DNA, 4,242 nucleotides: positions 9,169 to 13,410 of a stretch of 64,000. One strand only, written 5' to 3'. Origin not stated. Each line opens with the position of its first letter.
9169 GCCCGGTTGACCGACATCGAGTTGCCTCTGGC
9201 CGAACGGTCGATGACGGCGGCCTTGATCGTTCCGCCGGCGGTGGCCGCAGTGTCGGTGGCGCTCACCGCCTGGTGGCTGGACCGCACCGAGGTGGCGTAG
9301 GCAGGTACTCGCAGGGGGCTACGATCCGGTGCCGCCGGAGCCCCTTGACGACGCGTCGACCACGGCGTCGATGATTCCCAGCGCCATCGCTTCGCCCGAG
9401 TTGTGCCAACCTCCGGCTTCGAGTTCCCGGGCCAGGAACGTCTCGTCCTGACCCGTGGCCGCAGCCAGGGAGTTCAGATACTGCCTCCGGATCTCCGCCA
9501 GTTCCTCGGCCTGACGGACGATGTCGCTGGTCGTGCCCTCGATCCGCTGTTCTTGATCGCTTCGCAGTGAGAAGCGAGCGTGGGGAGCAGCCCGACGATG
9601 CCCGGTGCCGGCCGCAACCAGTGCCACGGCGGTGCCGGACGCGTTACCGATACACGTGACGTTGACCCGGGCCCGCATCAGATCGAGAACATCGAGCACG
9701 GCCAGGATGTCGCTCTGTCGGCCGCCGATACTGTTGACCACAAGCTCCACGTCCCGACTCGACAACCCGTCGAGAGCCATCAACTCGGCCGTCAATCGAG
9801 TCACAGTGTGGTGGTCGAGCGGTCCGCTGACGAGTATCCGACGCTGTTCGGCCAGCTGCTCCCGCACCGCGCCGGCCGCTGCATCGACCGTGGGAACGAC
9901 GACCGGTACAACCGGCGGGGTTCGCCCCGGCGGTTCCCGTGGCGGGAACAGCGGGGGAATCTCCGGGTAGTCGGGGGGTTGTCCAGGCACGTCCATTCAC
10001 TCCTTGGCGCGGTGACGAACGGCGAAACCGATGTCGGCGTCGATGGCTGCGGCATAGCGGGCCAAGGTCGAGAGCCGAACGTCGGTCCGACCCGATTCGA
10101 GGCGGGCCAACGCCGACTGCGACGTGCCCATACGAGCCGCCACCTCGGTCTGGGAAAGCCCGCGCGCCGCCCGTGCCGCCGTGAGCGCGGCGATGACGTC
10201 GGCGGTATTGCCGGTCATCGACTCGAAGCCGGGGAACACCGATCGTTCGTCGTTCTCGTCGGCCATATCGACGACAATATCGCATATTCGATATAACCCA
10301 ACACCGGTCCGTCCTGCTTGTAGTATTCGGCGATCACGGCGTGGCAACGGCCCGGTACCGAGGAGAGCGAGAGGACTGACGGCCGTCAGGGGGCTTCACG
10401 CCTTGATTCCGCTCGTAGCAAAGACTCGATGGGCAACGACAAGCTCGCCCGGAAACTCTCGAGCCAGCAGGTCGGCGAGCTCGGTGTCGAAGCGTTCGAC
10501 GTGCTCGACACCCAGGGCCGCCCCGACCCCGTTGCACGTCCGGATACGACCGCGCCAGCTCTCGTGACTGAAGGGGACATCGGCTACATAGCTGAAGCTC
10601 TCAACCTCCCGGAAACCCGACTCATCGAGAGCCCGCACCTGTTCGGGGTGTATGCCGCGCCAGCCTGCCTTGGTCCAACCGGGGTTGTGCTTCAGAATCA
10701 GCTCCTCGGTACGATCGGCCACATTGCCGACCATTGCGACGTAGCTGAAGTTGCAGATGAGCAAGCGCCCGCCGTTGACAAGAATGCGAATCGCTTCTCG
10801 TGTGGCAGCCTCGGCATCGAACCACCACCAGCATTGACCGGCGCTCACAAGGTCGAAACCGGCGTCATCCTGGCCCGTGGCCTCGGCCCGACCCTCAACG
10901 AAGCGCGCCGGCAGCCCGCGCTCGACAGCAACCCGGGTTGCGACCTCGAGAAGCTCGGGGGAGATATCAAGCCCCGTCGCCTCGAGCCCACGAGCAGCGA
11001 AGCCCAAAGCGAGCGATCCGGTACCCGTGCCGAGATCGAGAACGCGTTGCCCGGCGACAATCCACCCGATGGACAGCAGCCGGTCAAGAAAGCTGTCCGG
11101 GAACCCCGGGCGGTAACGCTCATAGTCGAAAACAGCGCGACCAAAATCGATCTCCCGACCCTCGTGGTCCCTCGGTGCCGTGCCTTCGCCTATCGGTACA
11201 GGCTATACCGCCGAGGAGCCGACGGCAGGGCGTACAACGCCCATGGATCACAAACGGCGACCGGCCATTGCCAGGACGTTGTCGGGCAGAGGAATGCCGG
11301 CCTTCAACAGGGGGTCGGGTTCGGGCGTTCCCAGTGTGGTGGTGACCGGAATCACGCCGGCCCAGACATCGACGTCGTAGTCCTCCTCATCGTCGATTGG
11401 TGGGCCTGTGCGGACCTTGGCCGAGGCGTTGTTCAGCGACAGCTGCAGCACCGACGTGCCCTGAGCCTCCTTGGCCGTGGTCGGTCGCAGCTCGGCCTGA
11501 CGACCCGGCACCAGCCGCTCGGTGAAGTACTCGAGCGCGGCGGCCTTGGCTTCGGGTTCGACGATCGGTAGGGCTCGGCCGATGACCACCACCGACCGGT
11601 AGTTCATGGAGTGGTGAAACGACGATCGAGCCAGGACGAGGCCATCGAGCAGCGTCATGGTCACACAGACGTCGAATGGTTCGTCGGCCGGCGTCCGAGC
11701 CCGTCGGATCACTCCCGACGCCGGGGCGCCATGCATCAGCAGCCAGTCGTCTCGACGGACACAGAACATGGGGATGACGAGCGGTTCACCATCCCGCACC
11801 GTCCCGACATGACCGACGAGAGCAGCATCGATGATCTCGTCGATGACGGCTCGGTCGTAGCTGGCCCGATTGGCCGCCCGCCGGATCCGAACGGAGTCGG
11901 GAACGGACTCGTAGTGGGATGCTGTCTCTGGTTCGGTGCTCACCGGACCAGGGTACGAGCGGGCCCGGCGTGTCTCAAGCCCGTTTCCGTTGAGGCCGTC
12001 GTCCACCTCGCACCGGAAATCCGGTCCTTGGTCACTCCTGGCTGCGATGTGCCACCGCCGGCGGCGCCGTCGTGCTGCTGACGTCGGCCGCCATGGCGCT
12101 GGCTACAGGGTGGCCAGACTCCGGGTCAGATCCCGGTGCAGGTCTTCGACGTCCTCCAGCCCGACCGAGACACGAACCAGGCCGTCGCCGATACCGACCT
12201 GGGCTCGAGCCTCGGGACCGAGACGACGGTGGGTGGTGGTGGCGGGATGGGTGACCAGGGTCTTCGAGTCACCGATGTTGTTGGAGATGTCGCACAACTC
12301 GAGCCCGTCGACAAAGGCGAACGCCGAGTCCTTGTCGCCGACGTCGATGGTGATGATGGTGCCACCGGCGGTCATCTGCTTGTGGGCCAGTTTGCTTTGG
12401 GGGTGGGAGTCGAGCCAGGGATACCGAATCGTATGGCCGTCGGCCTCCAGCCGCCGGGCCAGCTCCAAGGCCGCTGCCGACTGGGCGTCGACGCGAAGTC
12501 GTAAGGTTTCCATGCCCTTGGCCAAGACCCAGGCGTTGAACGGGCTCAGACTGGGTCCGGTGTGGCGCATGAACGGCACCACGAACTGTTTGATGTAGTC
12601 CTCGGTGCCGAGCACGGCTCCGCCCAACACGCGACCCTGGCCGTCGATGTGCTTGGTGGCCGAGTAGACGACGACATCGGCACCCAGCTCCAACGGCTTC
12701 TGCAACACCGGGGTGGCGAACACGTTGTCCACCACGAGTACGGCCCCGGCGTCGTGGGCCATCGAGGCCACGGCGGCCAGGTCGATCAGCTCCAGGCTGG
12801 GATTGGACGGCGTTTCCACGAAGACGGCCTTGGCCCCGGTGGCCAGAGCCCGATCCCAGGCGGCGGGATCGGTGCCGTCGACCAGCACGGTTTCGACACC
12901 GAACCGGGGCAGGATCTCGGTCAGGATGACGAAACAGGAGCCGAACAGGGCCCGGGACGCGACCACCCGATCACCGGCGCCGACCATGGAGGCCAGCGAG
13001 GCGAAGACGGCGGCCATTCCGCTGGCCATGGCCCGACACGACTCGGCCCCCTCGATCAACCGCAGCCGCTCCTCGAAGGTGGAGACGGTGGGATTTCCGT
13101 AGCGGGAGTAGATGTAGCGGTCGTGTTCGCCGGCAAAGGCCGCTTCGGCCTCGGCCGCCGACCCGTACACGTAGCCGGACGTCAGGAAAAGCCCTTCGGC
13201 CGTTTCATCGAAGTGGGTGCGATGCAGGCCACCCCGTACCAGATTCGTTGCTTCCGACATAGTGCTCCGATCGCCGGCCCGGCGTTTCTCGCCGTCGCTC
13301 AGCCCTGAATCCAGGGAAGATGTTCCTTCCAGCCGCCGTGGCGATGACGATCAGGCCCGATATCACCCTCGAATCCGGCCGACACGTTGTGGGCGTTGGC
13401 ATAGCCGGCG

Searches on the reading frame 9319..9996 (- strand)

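Call 86: search_protein_families(library=pfam, proteins=[window:9319-9996:-], max_evalue=0.00001)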
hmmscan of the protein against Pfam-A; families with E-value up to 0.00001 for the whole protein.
window:9319-9996:- (225 aa): 1 family
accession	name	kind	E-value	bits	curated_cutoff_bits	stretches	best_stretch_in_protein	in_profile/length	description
PF00574.28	CLP_protease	-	1.7e-30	106.7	20.2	1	43-214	8-180/182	Clp protease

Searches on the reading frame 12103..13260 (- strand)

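Call 86: search_protein_families(library=pfam, proteins=[window:12103-13260:-], max_evalue=0.00001)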
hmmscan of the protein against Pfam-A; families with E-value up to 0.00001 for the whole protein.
window:12103-13260:- (385 aa): 1 family
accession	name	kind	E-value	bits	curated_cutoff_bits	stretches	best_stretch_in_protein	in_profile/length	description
PF01053.26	Cys_Met_Meta_PP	-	4e-119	398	27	1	5-382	2-380/381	Cys/Met metabolism PLP-dependent enzyme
